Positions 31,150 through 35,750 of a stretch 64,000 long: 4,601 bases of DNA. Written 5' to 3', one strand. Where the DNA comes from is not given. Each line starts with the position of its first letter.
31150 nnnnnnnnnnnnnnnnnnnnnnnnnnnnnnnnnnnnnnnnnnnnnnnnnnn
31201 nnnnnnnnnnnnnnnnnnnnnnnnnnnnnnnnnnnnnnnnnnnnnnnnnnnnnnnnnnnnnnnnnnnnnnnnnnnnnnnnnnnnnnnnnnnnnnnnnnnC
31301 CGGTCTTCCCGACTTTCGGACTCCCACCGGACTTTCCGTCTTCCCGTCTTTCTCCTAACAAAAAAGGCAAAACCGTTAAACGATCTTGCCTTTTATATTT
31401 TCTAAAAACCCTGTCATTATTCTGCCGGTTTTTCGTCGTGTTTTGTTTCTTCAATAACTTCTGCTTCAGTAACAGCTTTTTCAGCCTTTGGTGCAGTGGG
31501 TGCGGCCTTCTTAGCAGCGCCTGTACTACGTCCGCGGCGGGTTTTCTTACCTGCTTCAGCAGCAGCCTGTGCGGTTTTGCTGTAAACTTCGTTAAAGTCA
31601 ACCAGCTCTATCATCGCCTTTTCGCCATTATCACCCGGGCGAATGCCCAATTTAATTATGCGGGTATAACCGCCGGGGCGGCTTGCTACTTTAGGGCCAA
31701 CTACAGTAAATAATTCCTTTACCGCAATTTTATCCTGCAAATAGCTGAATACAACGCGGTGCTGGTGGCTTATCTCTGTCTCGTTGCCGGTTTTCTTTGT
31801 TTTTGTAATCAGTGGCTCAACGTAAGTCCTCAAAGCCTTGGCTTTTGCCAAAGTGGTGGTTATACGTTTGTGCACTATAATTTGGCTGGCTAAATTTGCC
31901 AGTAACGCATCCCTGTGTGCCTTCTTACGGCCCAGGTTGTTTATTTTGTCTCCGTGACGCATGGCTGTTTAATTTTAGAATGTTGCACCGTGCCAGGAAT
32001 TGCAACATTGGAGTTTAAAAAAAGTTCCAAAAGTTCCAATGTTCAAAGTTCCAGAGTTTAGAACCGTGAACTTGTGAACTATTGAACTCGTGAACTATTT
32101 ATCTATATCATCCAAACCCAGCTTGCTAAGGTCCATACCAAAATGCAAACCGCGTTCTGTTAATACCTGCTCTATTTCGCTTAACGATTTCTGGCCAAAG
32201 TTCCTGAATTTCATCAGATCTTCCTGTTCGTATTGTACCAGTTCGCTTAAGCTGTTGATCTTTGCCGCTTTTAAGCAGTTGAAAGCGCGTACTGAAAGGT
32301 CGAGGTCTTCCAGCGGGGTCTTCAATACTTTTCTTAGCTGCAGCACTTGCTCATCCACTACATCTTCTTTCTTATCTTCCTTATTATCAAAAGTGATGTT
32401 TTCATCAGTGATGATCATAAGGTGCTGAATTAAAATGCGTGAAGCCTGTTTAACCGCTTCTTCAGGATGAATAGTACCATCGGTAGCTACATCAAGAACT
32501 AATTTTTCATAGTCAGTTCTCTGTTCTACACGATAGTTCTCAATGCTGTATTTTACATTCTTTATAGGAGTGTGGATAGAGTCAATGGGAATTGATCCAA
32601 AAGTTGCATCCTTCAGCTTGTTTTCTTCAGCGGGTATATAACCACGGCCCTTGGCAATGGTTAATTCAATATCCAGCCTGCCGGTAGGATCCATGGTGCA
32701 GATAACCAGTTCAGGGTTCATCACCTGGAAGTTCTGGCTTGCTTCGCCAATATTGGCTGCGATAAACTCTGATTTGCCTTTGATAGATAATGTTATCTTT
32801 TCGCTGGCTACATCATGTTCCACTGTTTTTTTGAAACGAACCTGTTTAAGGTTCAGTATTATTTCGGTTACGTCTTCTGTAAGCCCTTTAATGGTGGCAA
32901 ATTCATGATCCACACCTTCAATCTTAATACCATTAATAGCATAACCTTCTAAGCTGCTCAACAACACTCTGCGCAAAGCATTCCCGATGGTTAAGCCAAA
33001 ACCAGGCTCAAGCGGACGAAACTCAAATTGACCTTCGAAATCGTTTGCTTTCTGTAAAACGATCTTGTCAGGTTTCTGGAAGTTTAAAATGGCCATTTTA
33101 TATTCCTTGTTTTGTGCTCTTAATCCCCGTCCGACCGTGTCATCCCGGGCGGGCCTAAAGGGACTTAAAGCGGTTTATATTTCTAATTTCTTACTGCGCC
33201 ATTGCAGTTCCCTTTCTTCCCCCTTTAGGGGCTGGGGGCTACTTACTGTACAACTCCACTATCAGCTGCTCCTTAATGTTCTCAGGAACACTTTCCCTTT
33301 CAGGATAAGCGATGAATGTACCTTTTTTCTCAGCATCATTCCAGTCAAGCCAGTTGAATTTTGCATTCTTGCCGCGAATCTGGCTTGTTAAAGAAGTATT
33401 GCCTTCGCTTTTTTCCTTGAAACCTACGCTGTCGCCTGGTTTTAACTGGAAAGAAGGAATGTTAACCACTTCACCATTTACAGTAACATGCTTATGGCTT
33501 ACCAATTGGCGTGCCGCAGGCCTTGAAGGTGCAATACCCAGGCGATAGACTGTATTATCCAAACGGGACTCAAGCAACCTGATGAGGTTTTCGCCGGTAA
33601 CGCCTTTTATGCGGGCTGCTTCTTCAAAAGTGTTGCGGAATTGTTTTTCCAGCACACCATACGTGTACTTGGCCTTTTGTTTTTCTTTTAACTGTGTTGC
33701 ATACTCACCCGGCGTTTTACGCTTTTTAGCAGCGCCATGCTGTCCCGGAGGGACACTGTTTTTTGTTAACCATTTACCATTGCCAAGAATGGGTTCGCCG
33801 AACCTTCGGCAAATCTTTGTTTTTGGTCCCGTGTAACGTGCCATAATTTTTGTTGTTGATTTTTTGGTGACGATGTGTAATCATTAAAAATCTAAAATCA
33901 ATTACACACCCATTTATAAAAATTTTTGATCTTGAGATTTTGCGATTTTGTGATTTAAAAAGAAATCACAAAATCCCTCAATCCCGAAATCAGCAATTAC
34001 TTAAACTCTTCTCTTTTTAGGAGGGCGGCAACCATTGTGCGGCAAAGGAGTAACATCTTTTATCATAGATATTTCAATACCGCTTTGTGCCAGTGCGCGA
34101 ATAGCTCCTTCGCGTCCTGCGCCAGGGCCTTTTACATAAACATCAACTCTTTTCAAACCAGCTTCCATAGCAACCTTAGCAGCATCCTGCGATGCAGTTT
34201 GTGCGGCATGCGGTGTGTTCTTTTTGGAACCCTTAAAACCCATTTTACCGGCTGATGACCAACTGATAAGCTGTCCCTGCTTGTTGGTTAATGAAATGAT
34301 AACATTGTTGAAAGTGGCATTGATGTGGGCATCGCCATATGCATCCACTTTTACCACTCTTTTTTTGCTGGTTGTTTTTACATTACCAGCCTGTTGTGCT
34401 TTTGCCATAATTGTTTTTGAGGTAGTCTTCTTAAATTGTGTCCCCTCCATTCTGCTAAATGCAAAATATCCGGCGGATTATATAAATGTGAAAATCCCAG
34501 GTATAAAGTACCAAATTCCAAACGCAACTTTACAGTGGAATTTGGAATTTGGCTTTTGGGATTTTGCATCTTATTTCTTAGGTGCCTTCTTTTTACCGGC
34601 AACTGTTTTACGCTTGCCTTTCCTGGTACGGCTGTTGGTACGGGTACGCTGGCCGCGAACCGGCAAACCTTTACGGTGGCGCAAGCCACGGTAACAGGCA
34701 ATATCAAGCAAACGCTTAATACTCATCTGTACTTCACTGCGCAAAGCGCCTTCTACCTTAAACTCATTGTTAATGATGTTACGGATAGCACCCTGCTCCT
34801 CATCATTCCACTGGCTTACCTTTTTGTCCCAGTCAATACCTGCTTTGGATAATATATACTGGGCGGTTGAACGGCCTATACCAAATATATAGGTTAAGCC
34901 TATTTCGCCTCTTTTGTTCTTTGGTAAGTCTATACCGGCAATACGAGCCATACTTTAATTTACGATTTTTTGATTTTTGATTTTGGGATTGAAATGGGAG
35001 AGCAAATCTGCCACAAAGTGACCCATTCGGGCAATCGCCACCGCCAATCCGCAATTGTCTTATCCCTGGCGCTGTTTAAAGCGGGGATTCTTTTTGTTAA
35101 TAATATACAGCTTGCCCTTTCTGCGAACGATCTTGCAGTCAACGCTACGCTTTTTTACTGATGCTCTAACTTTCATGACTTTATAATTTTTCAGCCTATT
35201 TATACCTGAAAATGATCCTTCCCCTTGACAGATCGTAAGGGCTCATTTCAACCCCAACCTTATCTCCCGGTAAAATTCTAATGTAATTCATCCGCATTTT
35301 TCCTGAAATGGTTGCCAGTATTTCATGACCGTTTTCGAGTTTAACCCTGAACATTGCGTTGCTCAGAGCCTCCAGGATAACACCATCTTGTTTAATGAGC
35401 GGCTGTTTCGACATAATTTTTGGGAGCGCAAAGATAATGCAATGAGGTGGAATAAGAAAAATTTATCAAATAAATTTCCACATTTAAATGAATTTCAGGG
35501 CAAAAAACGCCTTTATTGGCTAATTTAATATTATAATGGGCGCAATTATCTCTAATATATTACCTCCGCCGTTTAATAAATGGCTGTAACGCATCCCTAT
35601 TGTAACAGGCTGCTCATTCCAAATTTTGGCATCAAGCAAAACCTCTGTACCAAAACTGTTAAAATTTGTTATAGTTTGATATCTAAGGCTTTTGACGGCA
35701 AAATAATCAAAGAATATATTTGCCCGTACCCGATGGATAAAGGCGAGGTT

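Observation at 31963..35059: Every spacer of the infA-rpmJ-rpsM-rpsK-rpsD-rpoA-rplQ block is expanded to 108-162 bp by hairpin repeats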

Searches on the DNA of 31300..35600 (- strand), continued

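Call 51: search_with_rna_model(model_id=R2, sources=[window, L001, L002, L003, L004, L005, L006, L007, L008, L009, L010, L011, L012, L013, L014, L015, L016, L017, L018, L019, L020, L021, L022, L023, L024, L025, L026, L027, L028, L029, L030, L031, L032, L033, L034, L035, L036, L037, L038, L039, L040, L041, L042, L043, L044, L045, L046, L047, L048, L049, L050, L051, L052, L053, L054, L055, L056, L057, L058, L059, L060, L061, L062, L063, L064, L065, L066, L067, L068, L069, L070, L071, L072, L073, L074, L075, L076, L077, L078, L079, L080], max_evalue=1)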
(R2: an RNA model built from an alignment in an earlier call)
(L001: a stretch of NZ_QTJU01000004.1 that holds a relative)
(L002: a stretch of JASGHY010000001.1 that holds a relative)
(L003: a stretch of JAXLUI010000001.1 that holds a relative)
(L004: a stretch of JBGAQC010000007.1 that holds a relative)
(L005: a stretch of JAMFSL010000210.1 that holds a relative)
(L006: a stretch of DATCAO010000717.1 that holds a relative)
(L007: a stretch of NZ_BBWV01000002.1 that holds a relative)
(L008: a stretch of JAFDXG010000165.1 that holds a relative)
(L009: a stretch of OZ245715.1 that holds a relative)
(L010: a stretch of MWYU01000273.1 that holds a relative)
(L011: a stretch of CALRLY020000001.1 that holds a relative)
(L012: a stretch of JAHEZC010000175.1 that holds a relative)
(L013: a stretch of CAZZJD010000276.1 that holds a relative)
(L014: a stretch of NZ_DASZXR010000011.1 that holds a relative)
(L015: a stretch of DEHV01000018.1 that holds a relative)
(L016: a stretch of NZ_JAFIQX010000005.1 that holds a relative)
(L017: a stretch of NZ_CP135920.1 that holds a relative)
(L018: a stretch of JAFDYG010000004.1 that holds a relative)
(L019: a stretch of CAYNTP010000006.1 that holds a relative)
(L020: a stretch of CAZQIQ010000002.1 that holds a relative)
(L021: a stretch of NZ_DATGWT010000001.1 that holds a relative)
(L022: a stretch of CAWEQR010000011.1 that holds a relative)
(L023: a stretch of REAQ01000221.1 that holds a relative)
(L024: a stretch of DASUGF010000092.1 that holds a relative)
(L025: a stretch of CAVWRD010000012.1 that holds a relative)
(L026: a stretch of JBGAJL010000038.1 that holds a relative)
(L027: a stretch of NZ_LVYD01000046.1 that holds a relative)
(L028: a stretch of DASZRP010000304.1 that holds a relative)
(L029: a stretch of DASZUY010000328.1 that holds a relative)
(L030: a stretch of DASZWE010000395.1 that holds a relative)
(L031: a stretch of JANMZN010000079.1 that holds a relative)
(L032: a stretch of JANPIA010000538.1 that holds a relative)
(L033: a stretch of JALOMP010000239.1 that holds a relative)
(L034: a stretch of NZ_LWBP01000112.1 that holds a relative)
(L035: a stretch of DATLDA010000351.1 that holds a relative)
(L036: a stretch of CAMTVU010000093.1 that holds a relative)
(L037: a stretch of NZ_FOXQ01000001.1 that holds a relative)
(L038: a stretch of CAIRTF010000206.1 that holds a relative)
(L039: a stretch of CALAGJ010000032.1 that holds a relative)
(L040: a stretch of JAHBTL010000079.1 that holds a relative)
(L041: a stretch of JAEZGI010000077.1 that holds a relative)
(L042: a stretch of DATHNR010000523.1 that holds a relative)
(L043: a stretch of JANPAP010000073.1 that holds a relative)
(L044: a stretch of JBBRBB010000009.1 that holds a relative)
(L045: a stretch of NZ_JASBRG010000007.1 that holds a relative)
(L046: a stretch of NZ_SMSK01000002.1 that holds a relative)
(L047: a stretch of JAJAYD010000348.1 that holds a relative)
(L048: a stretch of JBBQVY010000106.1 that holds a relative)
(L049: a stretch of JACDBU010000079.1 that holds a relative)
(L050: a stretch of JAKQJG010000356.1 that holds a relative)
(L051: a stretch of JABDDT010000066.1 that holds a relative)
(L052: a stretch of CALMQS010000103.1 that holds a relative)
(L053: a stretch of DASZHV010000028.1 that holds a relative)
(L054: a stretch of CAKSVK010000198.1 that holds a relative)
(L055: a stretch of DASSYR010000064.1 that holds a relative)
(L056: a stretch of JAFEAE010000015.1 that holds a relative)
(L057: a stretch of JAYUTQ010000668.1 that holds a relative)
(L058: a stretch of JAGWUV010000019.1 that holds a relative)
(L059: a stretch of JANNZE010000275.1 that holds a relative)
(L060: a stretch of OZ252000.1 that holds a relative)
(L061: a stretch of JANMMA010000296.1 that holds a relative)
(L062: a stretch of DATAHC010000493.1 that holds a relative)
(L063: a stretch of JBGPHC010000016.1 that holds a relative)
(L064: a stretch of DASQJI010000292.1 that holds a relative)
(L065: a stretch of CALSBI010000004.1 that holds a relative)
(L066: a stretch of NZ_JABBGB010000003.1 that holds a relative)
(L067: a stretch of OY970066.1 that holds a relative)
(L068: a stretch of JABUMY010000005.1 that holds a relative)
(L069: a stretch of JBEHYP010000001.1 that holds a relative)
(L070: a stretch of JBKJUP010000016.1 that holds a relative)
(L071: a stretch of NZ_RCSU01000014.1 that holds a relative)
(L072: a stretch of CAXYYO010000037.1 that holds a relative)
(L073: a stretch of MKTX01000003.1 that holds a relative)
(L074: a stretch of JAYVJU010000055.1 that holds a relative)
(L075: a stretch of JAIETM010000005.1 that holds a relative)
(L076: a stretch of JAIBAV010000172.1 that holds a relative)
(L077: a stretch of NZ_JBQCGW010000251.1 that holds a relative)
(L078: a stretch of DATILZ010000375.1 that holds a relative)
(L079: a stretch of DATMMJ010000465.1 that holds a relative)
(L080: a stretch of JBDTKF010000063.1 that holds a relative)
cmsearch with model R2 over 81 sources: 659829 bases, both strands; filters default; matches with E-value up to 1: 81.
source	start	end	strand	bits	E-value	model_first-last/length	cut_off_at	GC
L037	3908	4003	+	86.4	6.2e-13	1-98/98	no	0.28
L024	3909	4003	+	84.1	1.8e-12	1-98/98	no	0.27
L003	3907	4003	+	83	3e-12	1-98/98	no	0.3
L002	3908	4003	+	82.3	4.2e-12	1-98/98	no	0.29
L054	3535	3629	+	82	4.8e-12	1-98/98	no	0.27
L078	2055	2149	+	81.5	5.9e-12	1-98/98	no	0.28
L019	3907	4003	+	80.9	7.9e-12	1-98/98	no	0.25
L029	3908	4003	+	80.5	9.4e-12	1-98/98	no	0.29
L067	3909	4003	+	80.1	1.1e-11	1-98/98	no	0.28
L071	3119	3217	+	79.8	1.3e-11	1-98/98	no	0.32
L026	3443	3539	+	79.7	1.4e-11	1-98/98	no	0.32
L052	1275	1371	+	79.4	1.5e-11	1-98/98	no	0.24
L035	3909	4003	+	79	1.8e-11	1-98/98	no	0.26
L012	3907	4003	+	79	1.9e-11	1-98/98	no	0.27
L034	3906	4003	+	79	1.9e-11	1-98/98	no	0.28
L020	3903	4003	+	78.1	2.8e-11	1-98/98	no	0.29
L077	3905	4003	+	77.9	3e-11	1-98/98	no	0.32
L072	3910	4003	+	77.9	3.1e-11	1-98/98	no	0.23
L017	3906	4003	+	77.8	3.2e-11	1-98/98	no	0.34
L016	3906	4003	+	77.3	4e-11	1-98/98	no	0.32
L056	3906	4003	+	77.2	4.1e-11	1-98/98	no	0.26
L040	3907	4003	+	77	4.6e-11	1-98/98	no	0.26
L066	3905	4003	+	76.9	4.8e-11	1-98/98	no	0.32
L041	3906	4003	+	76.6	5.4e-11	1-98/98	no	0.29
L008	3908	4003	+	76.2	6.7e-11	1-98/98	no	0.26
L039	3910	4003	+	76.2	6.7e-11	1-98/98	no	0.27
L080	3032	3125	+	75.2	1e-10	1-98/98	no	0.3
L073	3901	4003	+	75.1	1.1e-10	1-98/98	no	0.28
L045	3904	4003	+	74.9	1.2e-10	1-98/98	no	0.25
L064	3786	3877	+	74.8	1.3e-10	1-98/98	no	0.3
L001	3905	4003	+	73.8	2e-10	1-98/98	no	0.33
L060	3911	4003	+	73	2.8e-10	1-98/98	no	0.28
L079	794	891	+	73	2.8e-10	1-98/98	no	0.35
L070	3910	4003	+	72.2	4.2e-10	1-98/98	no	0.24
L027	3904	4003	+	71.8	5e-10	1-98/98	no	0.29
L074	770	874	+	71.4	6e-10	1-98/98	no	0.26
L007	3913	4003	+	70.9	7.4e-10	1-98/98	no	0.36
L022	3906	4003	+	70.7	8.3e-10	1-98/98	no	0.29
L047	3907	4003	+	70.6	8.4e-10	1-98/98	no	0.28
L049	3909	4003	+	70.5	8.9e-10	1-98/98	no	0.27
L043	900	1004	+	70.4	9.4e-10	1-98/98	no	0.3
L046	3903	4003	+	70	1.1e-09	1-98/98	no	0.29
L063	3907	4003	+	69.5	1.4e-09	1-98/98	no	0.24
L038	3689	3794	+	69.2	1.6e-09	1-98/98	no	0.31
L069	3899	4003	+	68.9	1.9e-09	1-98/98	no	0.34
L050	2483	2587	+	68.2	2.5e-09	1-98/98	no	0.34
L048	3906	4003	+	67.8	3e-09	1-98/98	no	0.28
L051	3909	4003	+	67.8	3.1e-09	1-98/98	no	0.26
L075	3898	4003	+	67.2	4e-09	1-98/98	no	0.33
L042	1907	2004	+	67.2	4.1e-09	1-98/98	no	0.26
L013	1725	1827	+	66.3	6.2e-09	1-98/98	no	0.28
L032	2088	2186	+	65.9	7.5e-09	1-98/98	no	0.32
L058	3897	4003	+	65.8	7.8e-09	1-98/98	no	0.31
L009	3899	4003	+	65.7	7.9e-09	1-98/98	no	0.3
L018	3907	4003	+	65.5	8.9e-09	1-98/98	no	0.32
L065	3909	4003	+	65.4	9.3e-09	1-98/98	no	0.25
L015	3905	4003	+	64.4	1.5e-08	1-98/98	no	0.27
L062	3901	4001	+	63.4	2.3e-08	1-98/98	no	0.34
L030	3418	3515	+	62.9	2.9e-08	1-98/98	no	0.27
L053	3909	4003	+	62.9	2.9e-08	1-98/98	no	0.26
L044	3911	4003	+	62.4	3.7e-08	1-98/98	no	0.32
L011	3902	4003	+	62.3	3.8e-08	1-98/98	no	0.34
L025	3910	4003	+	62.2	3.9e-08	1-98/98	no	0.26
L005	3904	4003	+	62.2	4e-08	1-98/98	no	0.29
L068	3901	4003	+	62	4.4e-08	1-98/98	no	0.35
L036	3900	4003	+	62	4.4e-08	1-98/98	no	0.33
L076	3897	4003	+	61.3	5.9e-08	1-98/98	no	0.25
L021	3901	4003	+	60.6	8.3e-08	1-98/98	no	0.32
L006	3906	4003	+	60.6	8.3e-08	1-98/98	no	0.27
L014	3904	4003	+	60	1.1e-07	1-98/98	no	0.37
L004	3898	4003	+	59.9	1.1e-07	1-98/98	no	0.34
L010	164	263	+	59.9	1.2e-07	1-98/98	no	0.27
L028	3910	4003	+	59.8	1.2e-07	1-98/98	no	0.31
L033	1849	1946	+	59.8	1.2e-07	1-98/98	no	0.38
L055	3901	4003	+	59.6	1.3e-07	1-98/98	no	0.33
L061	2215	2314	+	59.1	1.6e-07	1-98/98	no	0.26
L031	3906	4003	+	59.1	1.7e-07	1-98/98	no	0.29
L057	3908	4003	+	58.5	2.1e-07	1-98/98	no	0.32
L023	1443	1541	+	56.3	5.8e-07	1-98/98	no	0.25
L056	4659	4742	+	27.3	0.34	1-98/98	no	0.24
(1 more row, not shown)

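Call 68: search_rna_families(source=window, start=33835, end=33945, threshold=evalue, max_evalue=10)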
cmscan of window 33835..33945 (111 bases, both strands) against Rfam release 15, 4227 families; matches with E-value up to 10: 7.
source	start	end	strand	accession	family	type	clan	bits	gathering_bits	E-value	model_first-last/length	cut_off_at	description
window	33836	33937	+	RF01802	HSUR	Gene; snRNA;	-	17.7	50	4.7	1-123/123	no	Herpesvirus saimiri U RNA1/RNA2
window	33853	33921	+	RF02294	TtnuCD18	Gene; snRNA; snoRNA; CD-box;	-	15.7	55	5.4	1-58/58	no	Tetrahymena snoRNA TtnuCD18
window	33850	33894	+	RF01823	rspL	Gene; sRNA;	-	14.6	37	4.4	1-89/89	no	rpsL sRNA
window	33865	33937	+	RF02418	Spd-sr07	Gene; sRNA;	-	13.6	55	6.1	1-63/63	no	Streptococcus sRNA Spd-sr07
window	33856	33901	+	RF04077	mir-1245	Gene; miRNA;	-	13.4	79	7.8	1-69/69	no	mir-1245 microRNA precursor family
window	33862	33945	-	RF00004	U2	Gene; snRNA; splicing;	CL00006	10.8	46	2.6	76-192/192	5'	U2 spliceosomal RNA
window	33835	33931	-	RF02546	LSU_trypano_mito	Gene; rRNA;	CL00112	8.2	60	7.5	1-121/561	3'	Trypanosomatid mitochondrial large subunit ribosomal RNA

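Call 69: search_rna_families(source=window, start=31955, end=32030, threshold=evalue, max_evalue=10)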
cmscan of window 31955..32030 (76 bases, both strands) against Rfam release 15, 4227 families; matches with E-value up to 10: 1.
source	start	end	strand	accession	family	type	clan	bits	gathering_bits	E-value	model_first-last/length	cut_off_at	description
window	31963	32026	+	RF00314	snoZ182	Gene; snRNA; snoRNA; CD-box;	-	12.5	80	6.1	1-92/92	no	Small nucleolar RNA Z182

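Call 70: search_rna_families(source=window, start=34400, end=34490, threshold=evalue, max_evalue=10)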
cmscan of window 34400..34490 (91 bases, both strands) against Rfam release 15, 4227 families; matches with E-value up to 10: 1.
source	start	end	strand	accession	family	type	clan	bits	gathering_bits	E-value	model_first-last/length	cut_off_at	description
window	34425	34440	+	RF02171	RFPL3-AS1_1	Gene; lncRNA;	-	7.3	70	8.1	73-88/88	no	RFPL3 antisense RNA 1 conserved region 1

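Call 71: build_rna_model(alignment_id=A5, structure=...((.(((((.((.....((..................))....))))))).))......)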
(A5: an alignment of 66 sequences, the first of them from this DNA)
Model R3 built from alignment A5 (66 sequences, 61 columns); structure: as given.
model positions 47; base pairs 11; branch points 0; effective number of sequences 66; information 0.681 bits per position. Calibrated on 0.2 Mb of random sequence (short: E-values are rough).
structure used (alignment columns):
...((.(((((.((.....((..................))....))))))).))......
